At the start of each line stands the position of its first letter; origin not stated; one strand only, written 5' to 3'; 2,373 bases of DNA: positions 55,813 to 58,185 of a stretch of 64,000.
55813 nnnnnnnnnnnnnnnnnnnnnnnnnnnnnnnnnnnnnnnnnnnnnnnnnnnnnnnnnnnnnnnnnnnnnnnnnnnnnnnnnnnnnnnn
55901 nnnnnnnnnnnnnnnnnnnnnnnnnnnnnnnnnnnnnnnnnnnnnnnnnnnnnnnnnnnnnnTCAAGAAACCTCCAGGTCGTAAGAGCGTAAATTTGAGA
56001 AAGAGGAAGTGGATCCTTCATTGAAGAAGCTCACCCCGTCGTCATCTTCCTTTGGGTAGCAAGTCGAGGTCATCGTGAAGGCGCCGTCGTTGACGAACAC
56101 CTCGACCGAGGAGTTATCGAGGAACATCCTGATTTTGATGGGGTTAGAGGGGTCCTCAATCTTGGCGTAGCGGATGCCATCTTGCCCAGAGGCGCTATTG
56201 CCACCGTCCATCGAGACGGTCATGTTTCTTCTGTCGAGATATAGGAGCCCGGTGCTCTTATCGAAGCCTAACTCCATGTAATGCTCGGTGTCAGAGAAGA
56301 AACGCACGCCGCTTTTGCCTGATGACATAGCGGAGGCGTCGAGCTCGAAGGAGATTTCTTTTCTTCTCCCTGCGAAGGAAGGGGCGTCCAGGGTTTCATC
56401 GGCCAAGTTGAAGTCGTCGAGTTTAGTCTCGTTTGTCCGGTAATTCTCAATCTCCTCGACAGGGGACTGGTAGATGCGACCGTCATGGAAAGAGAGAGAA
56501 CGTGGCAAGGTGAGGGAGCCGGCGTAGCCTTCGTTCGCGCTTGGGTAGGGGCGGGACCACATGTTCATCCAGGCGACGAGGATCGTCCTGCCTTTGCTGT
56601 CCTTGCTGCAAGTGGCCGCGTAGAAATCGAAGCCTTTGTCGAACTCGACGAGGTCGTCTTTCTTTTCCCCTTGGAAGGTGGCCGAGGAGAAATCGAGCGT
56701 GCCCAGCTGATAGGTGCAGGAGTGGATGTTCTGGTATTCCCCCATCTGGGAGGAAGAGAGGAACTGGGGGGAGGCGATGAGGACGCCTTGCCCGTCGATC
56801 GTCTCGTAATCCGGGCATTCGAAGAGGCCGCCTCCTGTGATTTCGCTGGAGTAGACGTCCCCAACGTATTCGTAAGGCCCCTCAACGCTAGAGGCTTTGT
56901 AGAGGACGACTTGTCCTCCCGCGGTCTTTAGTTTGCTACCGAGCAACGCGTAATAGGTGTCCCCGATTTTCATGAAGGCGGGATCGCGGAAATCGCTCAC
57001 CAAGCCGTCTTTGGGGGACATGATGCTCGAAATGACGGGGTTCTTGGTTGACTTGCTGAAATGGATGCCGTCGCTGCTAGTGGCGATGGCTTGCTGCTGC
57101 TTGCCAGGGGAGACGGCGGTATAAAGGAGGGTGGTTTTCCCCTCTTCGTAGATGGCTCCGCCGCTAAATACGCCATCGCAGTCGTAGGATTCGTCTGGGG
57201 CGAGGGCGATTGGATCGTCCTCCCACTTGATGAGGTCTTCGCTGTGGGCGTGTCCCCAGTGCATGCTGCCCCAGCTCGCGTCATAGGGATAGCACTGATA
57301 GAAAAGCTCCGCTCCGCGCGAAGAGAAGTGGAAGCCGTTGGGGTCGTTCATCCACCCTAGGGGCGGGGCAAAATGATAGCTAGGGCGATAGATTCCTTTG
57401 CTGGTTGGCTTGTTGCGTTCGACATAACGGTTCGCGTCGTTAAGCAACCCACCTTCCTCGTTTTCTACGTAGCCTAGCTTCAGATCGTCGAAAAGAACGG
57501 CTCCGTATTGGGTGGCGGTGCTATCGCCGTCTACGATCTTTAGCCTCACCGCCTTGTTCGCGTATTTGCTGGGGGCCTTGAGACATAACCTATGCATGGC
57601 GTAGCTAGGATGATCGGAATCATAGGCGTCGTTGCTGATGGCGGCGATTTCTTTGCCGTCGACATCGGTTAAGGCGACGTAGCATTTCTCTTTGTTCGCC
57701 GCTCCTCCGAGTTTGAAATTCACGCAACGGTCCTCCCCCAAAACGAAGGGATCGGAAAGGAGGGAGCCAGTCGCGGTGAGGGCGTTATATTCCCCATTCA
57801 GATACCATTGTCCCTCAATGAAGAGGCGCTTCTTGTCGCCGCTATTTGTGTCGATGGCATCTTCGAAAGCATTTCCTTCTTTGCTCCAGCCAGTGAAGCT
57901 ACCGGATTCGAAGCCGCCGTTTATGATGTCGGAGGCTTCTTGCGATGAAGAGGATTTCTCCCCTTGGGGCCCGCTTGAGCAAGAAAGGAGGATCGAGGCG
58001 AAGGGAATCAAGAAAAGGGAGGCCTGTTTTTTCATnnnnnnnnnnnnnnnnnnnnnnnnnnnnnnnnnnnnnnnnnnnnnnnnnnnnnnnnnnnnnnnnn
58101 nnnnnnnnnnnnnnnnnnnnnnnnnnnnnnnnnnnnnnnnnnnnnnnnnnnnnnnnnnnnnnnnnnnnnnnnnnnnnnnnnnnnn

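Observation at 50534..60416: Fructan locus with a CFTase-like architecture distributed over separate surface proteins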

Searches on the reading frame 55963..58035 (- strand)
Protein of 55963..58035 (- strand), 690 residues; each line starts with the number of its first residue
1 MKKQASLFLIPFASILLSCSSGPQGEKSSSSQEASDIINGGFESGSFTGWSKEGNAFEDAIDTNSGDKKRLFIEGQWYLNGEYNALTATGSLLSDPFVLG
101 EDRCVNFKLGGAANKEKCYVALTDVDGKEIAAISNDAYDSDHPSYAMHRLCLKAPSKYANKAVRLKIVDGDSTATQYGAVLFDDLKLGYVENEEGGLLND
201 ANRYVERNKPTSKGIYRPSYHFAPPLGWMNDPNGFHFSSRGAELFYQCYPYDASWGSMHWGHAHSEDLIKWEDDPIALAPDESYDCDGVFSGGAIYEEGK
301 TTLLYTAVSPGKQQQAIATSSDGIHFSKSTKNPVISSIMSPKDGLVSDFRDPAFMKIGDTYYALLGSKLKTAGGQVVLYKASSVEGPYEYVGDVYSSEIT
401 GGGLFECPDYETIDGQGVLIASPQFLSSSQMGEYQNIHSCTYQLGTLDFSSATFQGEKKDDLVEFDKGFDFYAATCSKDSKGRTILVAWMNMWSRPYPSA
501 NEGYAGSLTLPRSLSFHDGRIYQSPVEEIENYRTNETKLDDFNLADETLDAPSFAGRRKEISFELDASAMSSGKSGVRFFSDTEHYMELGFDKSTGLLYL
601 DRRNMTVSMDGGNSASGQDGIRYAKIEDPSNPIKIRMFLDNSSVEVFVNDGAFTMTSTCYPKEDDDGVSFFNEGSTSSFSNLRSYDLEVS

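Call 3: search_protein_families(library=pfam, proteins=[window:55963-58035:-], max_evalue=0.01)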
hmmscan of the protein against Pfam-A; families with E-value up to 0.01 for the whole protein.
window:55963-58035:- (690 aa): 2 families
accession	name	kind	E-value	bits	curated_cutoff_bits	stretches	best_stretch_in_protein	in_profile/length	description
PF00251.26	Glyco_hydro_32N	-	2e-77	261.2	22.1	1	221-525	1-307/307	Glycosyl hydrolases family 32 N-terminal domain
PF08244.19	Glyco_hydro_32C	-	1.3e-27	97.2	21.9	1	528-685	1-157/158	Glycosyl hydrolases family 32 C terminal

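Call 4: search_protein_families(library=ncbifam, proteins=[window:55963-58035:-], max_evalue=0.01)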
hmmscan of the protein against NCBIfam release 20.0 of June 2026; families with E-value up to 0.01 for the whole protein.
window:55963-58035:- (690 aa): 3 families
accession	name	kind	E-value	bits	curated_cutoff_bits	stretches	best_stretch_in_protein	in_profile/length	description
TIGR01322.1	scrB_fam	subfamily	2.4e-107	359.4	356.4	1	212-662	9-447/447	sucrose-6-phosphate hydrolase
NF041092.1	beta-fruc_BfrA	equivalog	6.7e-62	209.7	900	1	216-651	2-398/433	beta-fructosidase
NF052550.1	BManbPhaseBMBP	equivalog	9.8e-06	25.1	450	1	279-364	16-105/296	beta-1,2-mannobiose phosphorylase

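Call 48: search_solved_structures(query=window:55963-58035:-, max_evalue=1e-20)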
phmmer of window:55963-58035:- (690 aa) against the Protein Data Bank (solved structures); distinct sequences matched with E-value up to 1e-20: 22.
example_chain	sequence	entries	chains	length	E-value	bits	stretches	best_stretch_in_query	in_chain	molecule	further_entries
7vco_A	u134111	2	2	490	1.4e-73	251.7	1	197-675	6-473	Sucrose-6-phosphate hydrolase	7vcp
7bwb_A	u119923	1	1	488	3.8e-66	227.2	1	201-541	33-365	Beta-fructofuranosidase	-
7bwc_A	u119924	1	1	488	4.4e-65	223.7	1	201-541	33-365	Beta-fructofuranosidase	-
3pig_A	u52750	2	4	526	4.5e-55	190.6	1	216-683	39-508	Beta-fructofuranosidase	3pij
6num_A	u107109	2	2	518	1.5e-54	188.9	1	216-680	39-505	Beta-fructofuranosidase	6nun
8i12_A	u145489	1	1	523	1.1e-51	179.5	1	215-676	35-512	Glycosyl hydrolase family 32 exo-inulinase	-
1uyp_A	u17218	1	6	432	2.4e-48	168.4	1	215-652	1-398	BETA-FRUCTOSIDASE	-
1w2t_A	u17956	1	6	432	6.4e-48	167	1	215-652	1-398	BETA FRUCTOSIDASE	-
6nu7_A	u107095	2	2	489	1.7e-47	165.6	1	211-672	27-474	Sucrose-6-phosphate hydrolase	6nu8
2ac1_A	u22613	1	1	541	1.3e-38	136.2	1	212-538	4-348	invertase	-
2xqr_A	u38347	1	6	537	2.2e-38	135.4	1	216-538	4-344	BETA-FRUCTOFURANOSIDASE, INSOLUBLE ISOENZYME CWINV1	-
2qqu_A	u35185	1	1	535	2.3e-38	135.4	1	216-538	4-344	Beta-fructofuranosidase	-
2oxb_A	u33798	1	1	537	5.6e-38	134.1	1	216-538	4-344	Beta-fructofuranosidase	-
2qqv_A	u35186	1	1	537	1.5e-37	132.7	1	216-538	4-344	Beta-fructofuranosidase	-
2qqw_A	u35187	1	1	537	2.7e-37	131.9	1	216-538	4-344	Beta-fructofuranosidase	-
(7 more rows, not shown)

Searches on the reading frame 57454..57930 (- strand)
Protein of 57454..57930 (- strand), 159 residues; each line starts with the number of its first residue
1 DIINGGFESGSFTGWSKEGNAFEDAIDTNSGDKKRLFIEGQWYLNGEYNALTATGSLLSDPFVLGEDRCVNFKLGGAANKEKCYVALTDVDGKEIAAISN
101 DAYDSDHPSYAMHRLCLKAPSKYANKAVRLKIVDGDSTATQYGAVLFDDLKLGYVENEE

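Call 13: find_homologous_proteins(query=A1, max_evalue=0.001)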
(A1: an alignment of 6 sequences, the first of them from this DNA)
Query A1 (6 sequences): 1286 candidates shared short words with the query, none scored E <= 0.001.
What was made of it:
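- Tried and rejected: The word-indexed homologue search with the six-module alignment found nothing (call 13).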

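Call 15: search_solved_structures(query=A1, max_evalue=10, show_alignments=3)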
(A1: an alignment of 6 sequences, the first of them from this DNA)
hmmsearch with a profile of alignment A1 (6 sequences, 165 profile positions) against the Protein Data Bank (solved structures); distinct sequences matched with E-value up to 10: 5.
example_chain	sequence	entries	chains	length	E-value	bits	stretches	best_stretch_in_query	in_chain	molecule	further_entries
7w16_A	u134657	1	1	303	0.27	14.5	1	22-65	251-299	alginate lyase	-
2xom_A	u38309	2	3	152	0.3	14.3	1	3-28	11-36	ARABINOGALACTAN ENDO-1,4-BETA-GALACTOSIDASE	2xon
8xmz_A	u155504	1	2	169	0.33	14.2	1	3-34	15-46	T9SS C-terminal target domain-containing protein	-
1lwu_B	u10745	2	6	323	0.9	12.7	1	5-60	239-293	Fibrinogen beta chain | Fibrin beta chain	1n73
4xup_A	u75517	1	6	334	1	12.6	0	6-45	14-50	Endo-1,4-beta-xylanase C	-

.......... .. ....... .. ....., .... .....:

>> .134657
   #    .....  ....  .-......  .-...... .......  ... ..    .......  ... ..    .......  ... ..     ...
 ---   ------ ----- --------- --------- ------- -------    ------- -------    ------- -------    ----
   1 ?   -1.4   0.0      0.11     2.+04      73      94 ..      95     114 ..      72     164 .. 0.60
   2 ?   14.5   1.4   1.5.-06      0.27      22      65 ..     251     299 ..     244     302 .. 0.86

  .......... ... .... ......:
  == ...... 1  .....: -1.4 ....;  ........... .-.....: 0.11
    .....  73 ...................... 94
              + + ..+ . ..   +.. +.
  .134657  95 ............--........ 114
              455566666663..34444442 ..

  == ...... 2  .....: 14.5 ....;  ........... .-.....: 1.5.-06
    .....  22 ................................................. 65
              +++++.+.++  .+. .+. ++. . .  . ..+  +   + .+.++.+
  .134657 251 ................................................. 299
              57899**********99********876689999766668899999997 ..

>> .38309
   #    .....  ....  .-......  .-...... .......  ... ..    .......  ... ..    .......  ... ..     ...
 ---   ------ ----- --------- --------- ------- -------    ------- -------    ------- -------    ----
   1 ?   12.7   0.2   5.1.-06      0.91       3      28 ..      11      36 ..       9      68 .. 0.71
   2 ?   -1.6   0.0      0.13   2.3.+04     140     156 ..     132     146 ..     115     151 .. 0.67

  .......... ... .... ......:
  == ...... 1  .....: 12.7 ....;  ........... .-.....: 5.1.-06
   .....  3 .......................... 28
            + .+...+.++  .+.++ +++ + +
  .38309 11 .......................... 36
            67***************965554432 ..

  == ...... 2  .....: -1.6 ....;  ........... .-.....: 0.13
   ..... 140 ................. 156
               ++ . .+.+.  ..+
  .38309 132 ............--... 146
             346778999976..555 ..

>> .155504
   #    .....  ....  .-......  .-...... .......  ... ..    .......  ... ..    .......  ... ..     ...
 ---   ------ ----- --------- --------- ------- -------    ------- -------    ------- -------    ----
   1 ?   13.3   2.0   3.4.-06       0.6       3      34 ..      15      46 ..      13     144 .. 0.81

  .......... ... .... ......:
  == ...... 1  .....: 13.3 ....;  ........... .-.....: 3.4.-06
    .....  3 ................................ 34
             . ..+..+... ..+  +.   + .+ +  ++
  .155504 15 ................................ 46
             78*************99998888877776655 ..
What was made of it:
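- The NGGFE..GW start is common to CBM4/9/22/61-type modules (call 15).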

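Call 20: search_protein_representatives(alignment_id=A1)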
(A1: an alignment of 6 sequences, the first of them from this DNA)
Query: 6 sequences, 165 profile positions. Proteins with E-value up to 0.001 (for the whole library): 1908; up to 1e-10: 680; up to 1e-30: 245. The best 150 are listed.
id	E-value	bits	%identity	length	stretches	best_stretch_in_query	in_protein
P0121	5.4e-206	693.3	-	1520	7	2-161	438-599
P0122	1.8e-196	662.3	-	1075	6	2-164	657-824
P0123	1.6e-194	656.0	-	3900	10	2-160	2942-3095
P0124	4.1e-162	550.6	-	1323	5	2-162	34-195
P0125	3.0e-154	525.0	-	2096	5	2-164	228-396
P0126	2.5e-153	522.0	-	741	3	2-164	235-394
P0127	2.9e-140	479.5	-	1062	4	2-161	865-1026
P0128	6.3e-139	475.2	-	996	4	2-164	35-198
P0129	2.4e-131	450.5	-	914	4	2-163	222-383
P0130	4.4e-131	449.6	-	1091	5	2-164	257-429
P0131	2.5e-129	444.0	-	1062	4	2-164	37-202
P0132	4.2e-127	436.7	-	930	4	2-163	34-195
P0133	6.1e-124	426.4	-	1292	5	2-161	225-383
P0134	1.7e-123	424.9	-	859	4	2-164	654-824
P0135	1.5e-122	421.9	-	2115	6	3-163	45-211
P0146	2.9e-113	391.7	-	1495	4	3-160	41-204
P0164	5.1e-94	329.1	-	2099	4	2-162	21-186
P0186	3.2e-79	281.0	-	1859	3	2-160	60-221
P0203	1.5e-68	246.3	-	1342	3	2-158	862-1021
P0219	1.3e-61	223.7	-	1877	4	2-159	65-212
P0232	2.2e-55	203.4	-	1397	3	2-158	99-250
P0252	2.5e-51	190.2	-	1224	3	3-164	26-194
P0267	2.7e-48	180.4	-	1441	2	2-164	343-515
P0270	3.6e-47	176.7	-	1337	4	3-158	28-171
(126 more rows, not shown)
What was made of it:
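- Checked: A profile of the six finds 1908 clusters at E<=0.001 among 1.84 billion representative proteins (call 20).
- Tried and rejected: The exhaustive HMMER search (call 20) was needed instead.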

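Call 23: list_cluster_members(proteins=[P0270, P0203, P0252, P0232, P0146, P0267, P0125, P0164, P0219, P0186])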
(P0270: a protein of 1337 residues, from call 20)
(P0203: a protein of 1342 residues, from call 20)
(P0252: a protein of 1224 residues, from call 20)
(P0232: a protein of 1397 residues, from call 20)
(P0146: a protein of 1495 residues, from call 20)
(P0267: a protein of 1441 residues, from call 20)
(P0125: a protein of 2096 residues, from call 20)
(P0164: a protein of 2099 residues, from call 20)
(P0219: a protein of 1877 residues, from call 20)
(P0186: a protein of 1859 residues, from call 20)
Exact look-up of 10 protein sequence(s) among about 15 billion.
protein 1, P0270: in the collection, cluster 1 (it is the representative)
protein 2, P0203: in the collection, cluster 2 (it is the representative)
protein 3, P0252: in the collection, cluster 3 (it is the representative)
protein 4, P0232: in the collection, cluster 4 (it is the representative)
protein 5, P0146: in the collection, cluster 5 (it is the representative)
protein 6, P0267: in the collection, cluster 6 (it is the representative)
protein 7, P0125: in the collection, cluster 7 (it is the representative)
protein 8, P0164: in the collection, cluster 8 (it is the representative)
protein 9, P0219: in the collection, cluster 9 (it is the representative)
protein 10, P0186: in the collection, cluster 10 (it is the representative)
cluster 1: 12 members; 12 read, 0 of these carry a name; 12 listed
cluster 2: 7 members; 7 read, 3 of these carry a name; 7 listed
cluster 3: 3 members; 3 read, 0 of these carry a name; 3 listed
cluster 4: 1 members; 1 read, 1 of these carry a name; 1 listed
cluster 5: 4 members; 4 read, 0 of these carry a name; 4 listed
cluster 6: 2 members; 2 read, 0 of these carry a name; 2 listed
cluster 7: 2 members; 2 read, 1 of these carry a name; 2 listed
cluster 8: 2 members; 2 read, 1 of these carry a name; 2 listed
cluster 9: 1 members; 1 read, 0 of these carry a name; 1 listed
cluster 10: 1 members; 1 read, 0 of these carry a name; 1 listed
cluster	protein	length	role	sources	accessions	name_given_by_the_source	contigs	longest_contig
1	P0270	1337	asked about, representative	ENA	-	-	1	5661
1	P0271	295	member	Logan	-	-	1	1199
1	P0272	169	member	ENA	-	-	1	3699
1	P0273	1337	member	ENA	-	-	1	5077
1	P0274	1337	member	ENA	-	-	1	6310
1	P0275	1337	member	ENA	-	-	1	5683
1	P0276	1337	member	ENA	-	-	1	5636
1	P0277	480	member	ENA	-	-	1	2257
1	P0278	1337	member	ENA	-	-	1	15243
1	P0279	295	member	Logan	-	-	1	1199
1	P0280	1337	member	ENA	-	-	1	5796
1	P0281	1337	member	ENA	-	-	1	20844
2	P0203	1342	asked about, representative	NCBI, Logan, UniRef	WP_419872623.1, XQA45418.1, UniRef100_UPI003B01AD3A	GH32 C-terminal domain-containing protein [Candidatus Pristimantibacillus sp. PTI5] | GH32 C-terminal domain-containing protein n=1 Tax=Candidatus Pristimantibacillus sp. PTI5 ...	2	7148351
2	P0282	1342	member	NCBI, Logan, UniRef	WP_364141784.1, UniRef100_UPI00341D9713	GH32 C-terminal domain-containing protein [Paenibacillus sp. LPE1-1-1.1] | GH32 C-terminal domain-containing protein n=1 Tax=Paenibacillus sp. LPE1-1-1.1 ...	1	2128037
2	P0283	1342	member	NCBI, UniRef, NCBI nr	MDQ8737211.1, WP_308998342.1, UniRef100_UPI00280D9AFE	GH32 C-terminal domain-containing protein [Paenibacillus sp. LHD-38] | GH32 C-terminal domain-containing protein n=1 Tax=Paenibacillus sp. LHD-38 TaxID=3072143 ...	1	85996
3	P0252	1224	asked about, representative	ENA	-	-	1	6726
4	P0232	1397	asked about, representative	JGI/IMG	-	sucrose-6-phosphate hydrolase SacC (GH32 family)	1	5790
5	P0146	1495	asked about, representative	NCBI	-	-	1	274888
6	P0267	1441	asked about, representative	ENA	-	-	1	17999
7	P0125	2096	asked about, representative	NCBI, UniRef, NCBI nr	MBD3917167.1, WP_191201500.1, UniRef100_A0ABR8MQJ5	S-layer homology domain-containing protein [Paenibacillus sp. PR3] | beta-fructofuranosidase n=1 Tax=Paenibacillus terricola TaxID=2763503 ... | S-layer homology domain-containing protein [Paenibacillus terricola]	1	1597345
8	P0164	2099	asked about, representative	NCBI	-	-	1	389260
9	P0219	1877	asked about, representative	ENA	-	-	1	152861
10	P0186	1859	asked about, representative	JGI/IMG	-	-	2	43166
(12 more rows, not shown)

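Call 29: find_related_loci(query=P0146, collection=genome_contigs, flank=6000)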
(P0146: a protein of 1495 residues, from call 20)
Query P0146 (1495 aa) in genome_contigs; peptide patterns used: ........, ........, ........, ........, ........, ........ (x = any residue, [..] = any of these).
57 stretches matched a pattern; 42 encode a relative of the query (tblastn E <= 1e-3); 41 distinct loci.
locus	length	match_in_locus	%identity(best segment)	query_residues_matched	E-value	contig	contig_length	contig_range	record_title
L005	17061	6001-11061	61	3-1494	0e+0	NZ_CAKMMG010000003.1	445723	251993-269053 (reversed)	Paenibacillus auburnensis isolate CIP111892, whole genome shotgun sequence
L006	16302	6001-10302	61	7-1494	0e+0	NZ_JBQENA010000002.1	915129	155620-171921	Paenibacillus sp. 22594 scaffold2, whole genome shotgun sequence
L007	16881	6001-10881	61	38-1494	0e+0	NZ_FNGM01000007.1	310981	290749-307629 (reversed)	Paenibacillus jilunlii strain CGMCC 1.10239, whole genome shotgun sequence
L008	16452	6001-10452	59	2-1494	0e+0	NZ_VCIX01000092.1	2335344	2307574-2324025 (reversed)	Paenibacillus paridis strain py1325 scaffold18, whole genome shotgun sequence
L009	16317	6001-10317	61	38-1494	0e+0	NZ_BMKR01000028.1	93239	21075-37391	Paenibacillus albidus strain CGMCC 1.16134 sequence028, whole genome shotgun sequence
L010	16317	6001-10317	62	38-1494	0e+0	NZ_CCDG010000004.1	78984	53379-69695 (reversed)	Paenibacillus camerounensis strain G4, whole genome shotgun sequence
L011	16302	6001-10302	61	7-1494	0e+0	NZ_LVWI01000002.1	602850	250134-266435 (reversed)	Paenibacillus helianthi strain P26E scaffold_1, whole genome shotgun sequence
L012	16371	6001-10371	61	7-1494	0e+0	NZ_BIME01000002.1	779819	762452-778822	Paenibacillus illinoisensis NBRC 15959 PIL01S_CON000002, whole genome shotgun sequence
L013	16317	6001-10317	62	41-1494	0e+0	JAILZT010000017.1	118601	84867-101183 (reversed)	MAG: Paenibacillus sp. isolate HOT.CON.154 Contig17, whole genome shotgun sequence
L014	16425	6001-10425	59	5-1494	0e+0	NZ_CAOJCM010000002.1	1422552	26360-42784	Paenibacillus sp. JJ-100 isolate CIP112173 NODE_2, whole genome shotgun sequence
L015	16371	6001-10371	59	4-1492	0e+0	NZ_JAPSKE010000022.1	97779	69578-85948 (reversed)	MAG: Paenibacillus sp. isolate RH52_bin.008 NODE_118_length_97779_cov_5.228853, whole genome shotgun sequence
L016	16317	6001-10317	60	38-1494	0e+0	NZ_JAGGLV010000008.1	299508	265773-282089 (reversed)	Paenibacillus silagei strain DSM 101953 Ga0454155_08, whole genome shotgun sequence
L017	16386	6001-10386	60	7-1494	0e+0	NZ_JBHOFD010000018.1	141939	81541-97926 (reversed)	Paenibacillus sp. CN-4 ctg_18, whole genome shotgun sequence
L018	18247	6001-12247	60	31-1493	0e+0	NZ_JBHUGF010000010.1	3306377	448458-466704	Paenibacillus nicotianae strain CGMCC 1.12819 velvet_auto_83_10, whole genome shotgun sequence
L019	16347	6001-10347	62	38-1494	0e+0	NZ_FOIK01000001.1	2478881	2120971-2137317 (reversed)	Paenibacillus sp. NFR01, whole genome shotgun sequence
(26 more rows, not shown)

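Call 52: find_homologous_proteins(query=P0146, max_evalue=1e-30)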
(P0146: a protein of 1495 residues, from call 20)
Query P0146 (1495 aa): 682 proteins with E <= 1e-30 among 8000 candidates; the best 120 are listed.
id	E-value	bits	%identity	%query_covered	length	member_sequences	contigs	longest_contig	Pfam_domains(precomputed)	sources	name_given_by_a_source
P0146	0.0e+0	3499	100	100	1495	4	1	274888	PF08244.20,PF00251.27,PF13385.14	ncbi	-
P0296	0.0e+0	2613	61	99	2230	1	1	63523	PF08244.20,PF00932.26,PF00251.27,PF13385.14,PF00395.26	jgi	-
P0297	0.0e+0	2589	61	98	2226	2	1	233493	PF08244.20,PF00251.27,PF13385.14,PF00395.26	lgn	-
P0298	0.0e+0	2559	60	97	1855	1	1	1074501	PF08244.20,PF00251.27,PF13385.14,PF03646.21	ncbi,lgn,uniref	ncbi:GH32 C-terminal domain-containing protein [Cohnella sp. GCM10027633]|uniref:GH32 C-terminal dom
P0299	0.0e+0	2556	60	97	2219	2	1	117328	PF08244.20,PF00251.27,PF13385.14,PF03646.21,PF00395.26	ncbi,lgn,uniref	ncbi:GH32 C-terminal domain-containing protein [Paenibacillus sp. 2TAB23]|uniref:S-layer homology do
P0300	0.0e+0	2541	60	97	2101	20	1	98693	PF08244.20,PF00251.27,PF13385.14,PF00395.26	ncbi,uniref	ncbi:GH32 C-terminal domain-containing protein [Paenibacillus phytohabitans]|uniref:GH32 C-terminal 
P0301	0.0e+0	2468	61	98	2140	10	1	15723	PF08244.20,PF00251.27,PF13385.14,PF00395.26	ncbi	ncbi:Levanase precursor [compost metagenome]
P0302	0.0e+0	2330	61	97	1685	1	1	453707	PF08244.20,PF00251.27,PF13385.14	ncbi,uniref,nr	ncbi:GH32 C-terminal domain-containing protein [Paenibacillus harenae]|uniref:beta-fructofuranosidas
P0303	0.0e+0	2271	60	98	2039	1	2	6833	PF08244.20,PF00251.27,PF13385.14,PF00395.26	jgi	jgi:sucrose-6-phosphate hydrolase SacC (GH32 family)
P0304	0.0e+0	2124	50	97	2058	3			PF16346.13,PF08244.20,PF00251.27,PF13385.14,PF00395.26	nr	nr:GH32 C-terminal domain-containing protein [Cohnella hashimotonis]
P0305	0.0e+0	2087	60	100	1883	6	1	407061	PF08244.20,PF00251.27,PF13385.14,PF00395.26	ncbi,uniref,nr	ncbi:hypothetical protein POTG_01587 [Paenibacillus sp. oral taxon 786 str. D14]|uniref:S-layer homo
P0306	0.0e+0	2080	61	99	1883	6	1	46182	PF08244.20,PF00251.27,PF13385.14,PF00395.26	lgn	-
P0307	0.0e+0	2080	61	99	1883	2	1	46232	PF08244.20,PF00251.27,PF13385.14,PF00395.26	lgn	-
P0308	0.0e+0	2076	61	97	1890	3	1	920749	PF08244.20,PF00251.27,PF13385.14,PF00395.26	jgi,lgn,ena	-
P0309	0.0e+0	2076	61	97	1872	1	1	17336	PF08244.20,PF00251.27,PF13385.14,PF00395.26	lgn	-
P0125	0.0e+0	1920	52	97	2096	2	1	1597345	PF08244.20,PF00354.25,PF00251.27,PF13385.14,PF00395.26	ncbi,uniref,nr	ncbi:S-layer homology domain-containing protein [Paenibacillus sp. PR3]|uniref:beta-fructofuranosida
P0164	0.0e+0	1604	46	85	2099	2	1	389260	PF08244.20,PF22847.3,PF00251.27,PF13385.14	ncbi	-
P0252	0.0e+0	1340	48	86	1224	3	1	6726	PF08244.20,PF00354.25,PF00251.27,PF13385.14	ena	-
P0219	0.0e+0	1244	45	89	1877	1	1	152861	PF07532.18,PF08244.20,PF00251.27,PF04122.18,PF13385.14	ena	-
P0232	0.0e+0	1088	44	81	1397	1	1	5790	PF08244.20,PF00251.27,PF24517.3,PF13385.14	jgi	jgi:sucrose-6-phosphate hydrolase SacC (GH32 family)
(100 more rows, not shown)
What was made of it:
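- Tried and rejected: The link to characterised CFTases came instead from source names in call 52.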
